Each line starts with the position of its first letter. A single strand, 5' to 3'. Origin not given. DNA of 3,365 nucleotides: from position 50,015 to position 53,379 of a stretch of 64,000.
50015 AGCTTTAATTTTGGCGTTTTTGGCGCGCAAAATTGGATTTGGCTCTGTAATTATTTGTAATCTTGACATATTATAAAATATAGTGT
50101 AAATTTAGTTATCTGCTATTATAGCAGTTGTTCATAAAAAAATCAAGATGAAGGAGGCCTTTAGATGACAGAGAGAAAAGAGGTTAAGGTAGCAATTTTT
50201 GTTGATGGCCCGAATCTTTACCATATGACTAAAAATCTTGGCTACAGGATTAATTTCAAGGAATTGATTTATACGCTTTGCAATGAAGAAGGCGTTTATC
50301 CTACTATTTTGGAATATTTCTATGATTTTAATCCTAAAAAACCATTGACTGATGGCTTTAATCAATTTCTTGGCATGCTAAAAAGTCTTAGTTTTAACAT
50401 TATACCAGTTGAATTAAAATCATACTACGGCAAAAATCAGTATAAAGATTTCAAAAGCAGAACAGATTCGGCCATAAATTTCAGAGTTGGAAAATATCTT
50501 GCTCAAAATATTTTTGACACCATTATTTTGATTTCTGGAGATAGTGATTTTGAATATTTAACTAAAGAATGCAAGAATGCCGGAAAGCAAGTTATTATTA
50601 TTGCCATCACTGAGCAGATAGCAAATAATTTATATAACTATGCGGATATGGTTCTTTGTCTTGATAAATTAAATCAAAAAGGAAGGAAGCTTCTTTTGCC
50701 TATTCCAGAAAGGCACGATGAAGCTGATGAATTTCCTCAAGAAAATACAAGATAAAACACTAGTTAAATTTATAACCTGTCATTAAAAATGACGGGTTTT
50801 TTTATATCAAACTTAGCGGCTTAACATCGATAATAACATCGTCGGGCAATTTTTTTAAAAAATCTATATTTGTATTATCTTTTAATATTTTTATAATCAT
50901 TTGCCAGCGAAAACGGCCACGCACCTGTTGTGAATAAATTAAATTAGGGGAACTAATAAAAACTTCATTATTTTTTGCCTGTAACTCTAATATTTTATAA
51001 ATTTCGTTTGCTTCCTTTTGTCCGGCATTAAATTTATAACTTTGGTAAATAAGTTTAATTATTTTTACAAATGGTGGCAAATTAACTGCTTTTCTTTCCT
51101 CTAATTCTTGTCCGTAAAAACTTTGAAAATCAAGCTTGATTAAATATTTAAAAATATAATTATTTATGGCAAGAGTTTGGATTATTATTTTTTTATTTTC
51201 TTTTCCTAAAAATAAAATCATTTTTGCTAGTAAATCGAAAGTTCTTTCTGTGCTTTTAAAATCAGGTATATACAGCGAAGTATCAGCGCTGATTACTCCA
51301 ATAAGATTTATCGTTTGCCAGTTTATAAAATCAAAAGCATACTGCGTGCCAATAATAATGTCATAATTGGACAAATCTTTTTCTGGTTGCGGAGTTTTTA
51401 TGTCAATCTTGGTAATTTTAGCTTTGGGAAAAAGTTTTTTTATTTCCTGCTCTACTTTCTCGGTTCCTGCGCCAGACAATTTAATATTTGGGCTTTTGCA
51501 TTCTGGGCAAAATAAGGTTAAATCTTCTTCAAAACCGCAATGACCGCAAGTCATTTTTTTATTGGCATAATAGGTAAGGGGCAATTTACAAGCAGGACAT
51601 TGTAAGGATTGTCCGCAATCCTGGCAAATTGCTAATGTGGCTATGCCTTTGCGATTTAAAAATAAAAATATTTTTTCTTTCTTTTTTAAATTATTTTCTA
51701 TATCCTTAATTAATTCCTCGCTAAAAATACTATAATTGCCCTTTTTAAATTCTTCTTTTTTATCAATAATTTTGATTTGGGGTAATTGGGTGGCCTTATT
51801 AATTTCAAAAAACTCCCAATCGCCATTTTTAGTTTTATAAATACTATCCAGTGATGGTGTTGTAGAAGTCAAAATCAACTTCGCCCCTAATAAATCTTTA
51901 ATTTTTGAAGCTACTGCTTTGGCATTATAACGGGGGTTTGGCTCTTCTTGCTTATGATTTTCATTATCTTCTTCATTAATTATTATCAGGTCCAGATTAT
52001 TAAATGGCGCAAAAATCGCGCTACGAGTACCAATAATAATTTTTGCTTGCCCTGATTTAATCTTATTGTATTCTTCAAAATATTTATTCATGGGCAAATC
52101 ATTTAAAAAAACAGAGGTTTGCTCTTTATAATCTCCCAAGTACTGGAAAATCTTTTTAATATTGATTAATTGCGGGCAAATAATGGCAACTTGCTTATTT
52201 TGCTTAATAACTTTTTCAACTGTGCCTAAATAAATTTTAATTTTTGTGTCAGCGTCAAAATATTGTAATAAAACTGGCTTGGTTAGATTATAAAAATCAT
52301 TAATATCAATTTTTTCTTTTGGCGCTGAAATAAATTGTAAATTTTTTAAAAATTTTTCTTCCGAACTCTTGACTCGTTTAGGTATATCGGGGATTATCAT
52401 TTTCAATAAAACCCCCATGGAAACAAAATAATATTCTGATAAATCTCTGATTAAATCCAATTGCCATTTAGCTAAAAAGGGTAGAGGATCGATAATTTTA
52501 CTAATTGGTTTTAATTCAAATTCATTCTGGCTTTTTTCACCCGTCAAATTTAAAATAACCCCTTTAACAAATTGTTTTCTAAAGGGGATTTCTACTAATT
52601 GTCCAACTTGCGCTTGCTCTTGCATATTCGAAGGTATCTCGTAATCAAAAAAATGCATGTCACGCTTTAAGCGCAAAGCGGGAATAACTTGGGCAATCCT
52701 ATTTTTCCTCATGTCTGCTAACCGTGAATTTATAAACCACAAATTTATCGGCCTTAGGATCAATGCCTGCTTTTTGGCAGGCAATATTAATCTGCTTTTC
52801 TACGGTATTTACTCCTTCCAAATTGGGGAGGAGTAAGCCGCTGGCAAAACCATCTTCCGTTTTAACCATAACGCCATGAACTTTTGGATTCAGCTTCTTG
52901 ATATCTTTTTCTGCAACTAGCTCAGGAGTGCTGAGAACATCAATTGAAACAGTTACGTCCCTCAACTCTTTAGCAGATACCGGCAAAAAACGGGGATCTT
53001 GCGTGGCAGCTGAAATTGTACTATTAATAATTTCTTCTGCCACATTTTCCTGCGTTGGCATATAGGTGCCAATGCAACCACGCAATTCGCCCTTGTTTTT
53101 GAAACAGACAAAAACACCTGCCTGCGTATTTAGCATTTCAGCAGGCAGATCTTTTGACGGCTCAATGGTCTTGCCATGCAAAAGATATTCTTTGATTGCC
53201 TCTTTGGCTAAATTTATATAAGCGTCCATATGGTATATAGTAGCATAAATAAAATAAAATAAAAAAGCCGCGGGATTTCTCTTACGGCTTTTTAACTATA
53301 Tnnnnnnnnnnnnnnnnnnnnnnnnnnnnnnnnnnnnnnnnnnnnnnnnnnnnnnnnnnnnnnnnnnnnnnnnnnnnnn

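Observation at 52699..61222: AmmeMemoRadiSam system present but split: AMMECR1 + MEMO1-like genes adjacent, the radical-SAM partner 6 kb away across clpB and prs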

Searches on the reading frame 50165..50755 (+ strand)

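Call 3: search_protein_families(library=ncbifam, proteins=[window:50165-50755:+], max_evalue=0.001)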
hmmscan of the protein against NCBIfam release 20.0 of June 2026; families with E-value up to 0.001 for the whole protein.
window:50165-50755:+ (196 aa): 1 family
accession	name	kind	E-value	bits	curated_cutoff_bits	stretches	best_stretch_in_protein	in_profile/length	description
TIGR00288.1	TIGR00288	hypoth_equivalog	5.6e-07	29.5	178.45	1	115-168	104-157/160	TIGR00288 family NYN domain-containing protein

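Call 4: search_protein_families(library=pfam, proteins=[window:50165-50755:+], max_evalue=0.001)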
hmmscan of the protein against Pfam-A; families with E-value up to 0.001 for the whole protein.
window:50165-50755:+ (196 aa): 1 family
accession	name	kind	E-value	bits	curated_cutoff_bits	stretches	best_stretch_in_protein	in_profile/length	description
PF01936.24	NYN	-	7.6e-17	62.6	24.2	1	8-164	1-142/145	NYN domain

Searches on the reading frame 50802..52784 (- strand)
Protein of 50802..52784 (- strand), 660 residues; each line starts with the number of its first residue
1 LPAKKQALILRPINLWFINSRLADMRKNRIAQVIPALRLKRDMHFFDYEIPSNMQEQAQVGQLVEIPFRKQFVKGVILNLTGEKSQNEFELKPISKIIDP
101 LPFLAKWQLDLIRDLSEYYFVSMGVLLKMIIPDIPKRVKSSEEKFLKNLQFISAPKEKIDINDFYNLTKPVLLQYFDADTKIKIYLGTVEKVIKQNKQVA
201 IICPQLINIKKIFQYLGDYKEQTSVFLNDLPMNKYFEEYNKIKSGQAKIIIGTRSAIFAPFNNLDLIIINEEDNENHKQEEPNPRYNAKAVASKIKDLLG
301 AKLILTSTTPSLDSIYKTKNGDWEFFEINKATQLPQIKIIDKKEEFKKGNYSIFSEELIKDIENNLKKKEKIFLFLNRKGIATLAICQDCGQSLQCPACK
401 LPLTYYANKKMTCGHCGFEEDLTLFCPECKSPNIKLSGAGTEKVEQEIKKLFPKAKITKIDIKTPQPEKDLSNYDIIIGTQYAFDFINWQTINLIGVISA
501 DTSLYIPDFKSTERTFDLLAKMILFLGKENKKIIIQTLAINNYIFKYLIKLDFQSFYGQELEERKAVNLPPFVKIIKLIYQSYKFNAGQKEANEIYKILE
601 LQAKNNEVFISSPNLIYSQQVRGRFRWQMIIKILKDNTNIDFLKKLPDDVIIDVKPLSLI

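Call 3: search_protein_families(library=ncbifam, proteins=[window:50802-52784:-], max_evalue=0.001)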
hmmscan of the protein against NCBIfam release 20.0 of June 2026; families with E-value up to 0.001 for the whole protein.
window:50802-52784:- (660 aa): 15 families
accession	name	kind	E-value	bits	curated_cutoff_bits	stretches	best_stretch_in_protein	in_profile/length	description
NF004066.1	PRK05580.1-3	equivalog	1.4e-136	456.8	813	2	171-645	274-763/788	primosomal protein N'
TIGR00595.1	priA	equivalog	3e-106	356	230.35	1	181-640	10-483/509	replication restart helicase PriA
NF004068.0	PRK05580.1-5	equivalog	7.4e-106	355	1249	2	166-633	276-758/795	primosomal protein N'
NF004067.0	PRK05580.1-4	equivalog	1.2e-95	321.5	763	2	169-633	223-699/737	primosomal protein N'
NF004070.0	PRK05580.2-2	equivalog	7.8e-92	308.6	921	2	170-638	219-699/729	primosomal protein N'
NF004072.0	PRK05580.2-4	equivalog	9.7e-89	298.4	1030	1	43-636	13-616/648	primosomal protein N'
NF004065.0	PRK05580.1-1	equivalog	3.4e-85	286.7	858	2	172-633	220-694/731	primosomal protein N'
NF004071.0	PRK05580.2-3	equivalog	2.8e-79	266.9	1105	2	177-646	231-712/735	primosomal protein N'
NF004069.0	PRK05580.2-1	equivalog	5.8e-76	256.2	767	1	55-658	21-610/612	primosomal protein N'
NF011453.0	PRK14873.1-3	equivalog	3.7e-49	167.4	812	1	27-577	12-575/653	primosome assembly protein PriA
NF011455.0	PRK14873.1-5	equivalog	4.7e-38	130.9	969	2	190-575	183-581/675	primosomal protein N'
NF011452.0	PRK14873.1-2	equivalog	4.1e-30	104.6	980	2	201-457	231-494/708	primosomal protein N'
NF011454.0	PRK14873.1-4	equivalog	2.8e-21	75.5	951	2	44-292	12-269/651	primosomal protein N'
NF011451.0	PRK14873.1-1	equivalog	9.5e-18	63.8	1147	2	371-454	447-530/764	primosome assembly protein PriA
TIGR00643.1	recG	equivalog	0.00015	20.7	659.4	1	191-323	279-409/629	ATP-dependent DNA helicase RecG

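Call 4: search_protein_families(library=pfam, proteins=[window:50802-52784:-], max_evalue=0.001)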
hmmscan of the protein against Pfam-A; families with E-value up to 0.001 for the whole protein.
window:50802-52784:- (660 aa): 4 families
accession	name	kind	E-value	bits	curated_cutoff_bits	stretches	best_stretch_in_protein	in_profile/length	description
PF17764.6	PriA_3primeBD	-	6.5e-20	71.2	22.7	1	44-132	10-96/96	3'DNA-binding domain (3'BD)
PF18074.6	PriA_C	-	7.5e-06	27.1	26.9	1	571-646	1-76/95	Primosomal protein N C-terminal domain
PF00270.35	DEAD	-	0.0001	22.5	26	0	191-314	38-163/167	DEAD/DEAH box helicase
PF07191.17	Zn_ribbon_6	-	0.00016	22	25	1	395-436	2-42/67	Double zinc ribbon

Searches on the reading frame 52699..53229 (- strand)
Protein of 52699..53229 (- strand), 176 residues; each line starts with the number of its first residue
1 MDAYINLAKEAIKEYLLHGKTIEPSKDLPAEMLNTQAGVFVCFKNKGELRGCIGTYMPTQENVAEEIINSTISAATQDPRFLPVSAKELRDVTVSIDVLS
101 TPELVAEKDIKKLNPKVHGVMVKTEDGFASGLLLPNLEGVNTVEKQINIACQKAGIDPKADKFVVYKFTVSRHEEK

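Call 3: search_protein_families(library=ncbifam, proteins=[window:52699-53229:-], max_evalue=0.001)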
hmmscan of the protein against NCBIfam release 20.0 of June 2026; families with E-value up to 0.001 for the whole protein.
window:52699-53229:- (176 aa): 3 families
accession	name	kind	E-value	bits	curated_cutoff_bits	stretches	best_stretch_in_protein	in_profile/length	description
TIGR04335.1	AmmeMemoSam_A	hypoth_equivalog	2.6e-39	134.4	99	1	3-171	2-173/175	AmmeMemoRadiSam system protein A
NF002000.0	PRK00801.1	equivalog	2e-35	121.7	273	1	4-174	12-185/201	hypothetical protein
TIGR00296.1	TIGR00296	hypoth_equivalog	1.8e-31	109.4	91.05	1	5-175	13-185/200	TIGR00296 family protein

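Call 4: search_protein_families(library=pfam, proteins=[window:52699-53229:-], max_evalue=0.001)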
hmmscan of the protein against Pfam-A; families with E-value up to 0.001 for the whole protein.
window:52699-53229:- (176 aa): 1 family
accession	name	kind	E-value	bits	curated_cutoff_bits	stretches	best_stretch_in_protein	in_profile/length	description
PF01871.22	AMMECR1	-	1.8e-44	151.6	25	1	6-171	2-166/168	AMMECR1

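Call 52: list_cluster_members(proteins=[window:52699-53229:-, window:60200-61222:-, window:53302-54090:-])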
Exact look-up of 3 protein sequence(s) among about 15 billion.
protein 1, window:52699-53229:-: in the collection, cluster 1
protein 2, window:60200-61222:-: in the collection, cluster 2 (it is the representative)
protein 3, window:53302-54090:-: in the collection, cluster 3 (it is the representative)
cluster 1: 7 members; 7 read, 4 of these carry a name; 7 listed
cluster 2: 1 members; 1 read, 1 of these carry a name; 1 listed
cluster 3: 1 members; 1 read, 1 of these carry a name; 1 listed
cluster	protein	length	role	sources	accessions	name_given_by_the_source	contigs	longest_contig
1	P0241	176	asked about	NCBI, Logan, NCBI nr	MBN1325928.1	AmmeMemoRadiSam system protein A [Candidatus Falkowbacteria bacterium]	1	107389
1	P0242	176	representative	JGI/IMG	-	AmmeMemoRadiSam system protein A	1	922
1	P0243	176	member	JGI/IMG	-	AmmeMemoRadiSam system protein A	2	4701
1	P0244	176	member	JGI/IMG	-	AmmeMemoRadiSam system protein A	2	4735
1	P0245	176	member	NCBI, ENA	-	-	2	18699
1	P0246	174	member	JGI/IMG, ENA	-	-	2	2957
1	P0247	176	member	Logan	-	-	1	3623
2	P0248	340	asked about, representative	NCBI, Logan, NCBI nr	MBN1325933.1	AmmeMemoRadiSam system radical SAM enzyme [Candidatus Falkowbacteria bacterium]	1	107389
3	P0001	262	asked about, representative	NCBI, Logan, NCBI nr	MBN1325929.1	AmmeMemoRadiSam system protein B [Candidatus Falkowbacteria bacterium]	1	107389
